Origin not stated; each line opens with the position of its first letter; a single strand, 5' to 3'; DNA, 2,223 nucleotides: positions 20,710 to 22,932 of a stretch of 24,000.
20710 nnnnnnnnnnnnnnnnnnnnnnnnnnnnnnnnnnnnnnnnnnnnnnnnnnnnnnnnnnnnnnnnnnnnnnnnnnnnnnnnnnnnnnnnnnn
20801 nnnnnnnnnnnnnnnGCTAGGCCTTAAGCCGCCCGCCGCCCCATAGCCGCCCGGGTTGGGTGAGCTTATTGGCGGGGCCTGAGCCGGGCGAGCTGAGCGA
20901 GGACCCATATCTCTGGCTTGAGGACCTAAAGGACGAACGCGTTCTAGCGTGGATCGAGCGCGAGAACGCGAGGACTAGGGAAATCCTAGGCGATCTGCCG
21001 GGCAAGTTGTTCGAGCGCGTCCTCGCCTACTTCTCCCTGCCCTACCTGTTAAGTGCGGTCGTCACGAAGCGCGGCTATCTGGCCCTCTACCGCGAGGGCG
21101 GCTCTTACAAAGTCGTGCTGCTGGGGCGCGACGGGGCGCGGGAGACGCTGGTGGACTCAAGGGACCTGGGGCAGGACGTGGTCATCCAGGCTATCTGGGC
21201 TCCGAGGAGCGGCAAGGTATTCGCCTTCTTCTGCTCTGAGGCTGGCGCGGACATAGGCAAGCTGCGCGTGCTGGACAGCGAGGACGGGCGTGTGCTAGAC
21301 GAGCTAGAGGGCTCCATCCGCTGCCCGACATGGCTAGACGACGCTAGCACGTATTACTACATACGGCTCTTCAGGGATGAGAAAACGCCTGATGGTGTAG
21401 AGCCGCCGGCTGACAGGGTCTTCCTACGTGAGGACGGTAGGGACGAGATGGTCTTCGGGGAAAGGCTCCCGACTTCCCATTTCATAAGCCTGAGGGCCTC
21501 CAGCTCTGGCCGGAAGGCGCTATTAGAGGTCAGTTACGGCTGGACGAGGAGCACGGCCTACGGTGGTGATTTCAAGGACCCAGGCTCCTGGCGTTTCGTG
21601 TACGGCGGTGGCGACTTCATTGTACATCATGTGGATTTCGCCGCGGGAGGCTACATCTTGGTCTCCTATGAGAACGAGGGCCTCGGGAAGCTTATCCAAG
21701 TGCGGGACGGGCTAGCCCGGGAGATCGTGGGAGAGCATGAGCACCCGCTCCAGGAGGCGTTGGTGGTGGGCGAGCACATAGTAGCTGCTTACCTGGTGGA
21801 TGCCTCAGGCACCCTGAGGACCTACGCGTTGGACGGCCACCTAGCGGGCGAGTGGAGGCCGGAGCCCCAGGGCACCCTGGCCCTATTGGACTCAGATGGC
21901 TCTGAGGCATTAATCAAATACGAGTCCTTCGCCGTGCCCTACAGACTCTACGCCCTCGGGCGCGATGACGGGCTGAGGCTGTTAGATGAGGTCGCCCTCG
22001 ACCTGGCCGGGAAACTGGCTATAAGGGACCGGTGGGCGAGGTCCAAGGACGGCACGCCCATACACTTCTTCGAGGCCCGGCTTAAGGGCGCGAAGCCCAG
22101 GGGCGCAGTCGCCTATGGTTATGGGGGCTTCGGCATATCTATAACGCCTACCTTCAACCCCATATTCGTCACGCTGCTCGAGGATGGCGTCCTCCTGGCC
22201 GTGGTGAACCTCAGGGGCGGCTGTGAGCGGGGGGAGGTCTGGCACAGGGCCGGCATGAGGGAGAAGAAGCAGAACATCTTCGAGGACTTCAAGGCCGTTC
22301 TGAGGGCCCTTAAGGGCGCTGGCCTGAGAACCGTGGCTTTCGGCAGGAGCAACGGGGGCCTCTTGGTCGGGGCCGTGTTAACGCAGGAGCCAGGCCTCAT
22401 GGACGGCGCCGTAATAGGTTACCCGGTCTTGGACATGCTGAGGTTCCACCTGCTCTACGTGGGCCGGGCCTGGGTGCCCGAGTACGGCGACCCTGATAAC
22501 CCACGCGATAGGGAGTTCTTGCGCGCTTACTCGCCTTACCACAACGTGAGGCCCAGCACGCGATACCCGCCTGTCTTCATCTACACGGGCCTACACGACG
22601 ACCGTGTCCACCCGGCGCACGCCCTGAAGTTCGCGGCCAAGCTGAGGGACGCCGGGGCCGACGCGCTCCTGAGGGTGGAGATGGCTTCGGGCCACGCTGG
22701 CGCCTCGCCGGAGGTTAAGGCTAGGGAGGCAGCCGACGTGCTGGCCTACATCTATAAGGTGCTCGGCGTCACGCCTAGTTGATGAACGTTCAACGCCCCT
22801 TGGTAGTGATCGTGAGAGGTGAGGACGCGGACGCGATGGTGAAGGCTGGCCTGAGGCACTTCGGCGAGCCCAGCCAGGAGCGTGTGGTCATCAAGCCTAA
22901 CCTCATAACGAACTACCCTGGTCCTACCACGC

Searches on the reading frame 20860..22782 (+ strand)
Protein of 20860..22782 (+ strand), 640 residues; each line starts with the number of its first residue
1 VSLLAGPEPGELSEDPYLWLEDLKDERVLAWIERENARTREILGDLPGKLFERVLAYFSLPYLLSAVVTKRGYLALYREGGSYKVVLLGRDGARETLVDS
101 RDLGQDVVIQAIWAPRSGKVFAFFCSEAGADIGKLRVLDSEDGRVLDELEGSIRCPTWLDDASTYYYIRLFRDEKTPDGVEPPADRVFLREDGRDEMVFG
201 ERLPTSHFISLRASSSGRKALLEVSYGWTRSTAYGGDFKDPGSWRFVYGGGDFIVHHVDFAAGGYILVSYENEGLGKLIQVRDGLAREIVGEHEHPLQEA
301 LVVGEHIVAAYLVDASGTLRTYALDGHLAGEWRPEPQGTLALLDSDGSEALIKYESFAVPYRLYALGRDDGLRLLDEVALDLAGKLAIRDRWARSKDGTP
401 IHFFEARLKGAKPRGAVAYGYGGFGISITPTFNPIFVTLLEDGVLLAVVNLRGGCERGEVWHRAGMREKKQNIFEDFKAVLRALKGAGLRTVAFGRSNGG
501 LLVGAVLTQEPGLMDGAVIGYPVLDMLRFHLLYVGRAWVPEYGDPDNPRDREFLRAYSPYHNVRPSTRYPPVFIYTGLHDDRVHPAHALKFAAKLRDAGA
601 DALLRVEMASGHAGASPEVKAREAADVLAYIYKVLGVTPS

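Call 62: search_protein_families(library=pfam, proteins=[window:20860-22782:+], max_evalue=0.00001)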
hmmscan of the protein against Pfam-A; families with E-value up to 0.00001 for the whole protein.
window:20860-22782:+ (640 aa): 2 families
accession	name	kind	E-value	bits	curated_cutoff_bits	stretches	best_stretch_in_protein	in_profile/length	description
PF00326.27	Peptidase_S9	-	1.8e-48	165.3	22.6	1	432-636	3-211/213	Prolyl oligopeptidase family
PF02897.21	Peptidase_S9_N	-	7.5e-25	88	24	1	10-370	15-405/414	Prolyl oligopeptidase, N-terminal beta-propeller domain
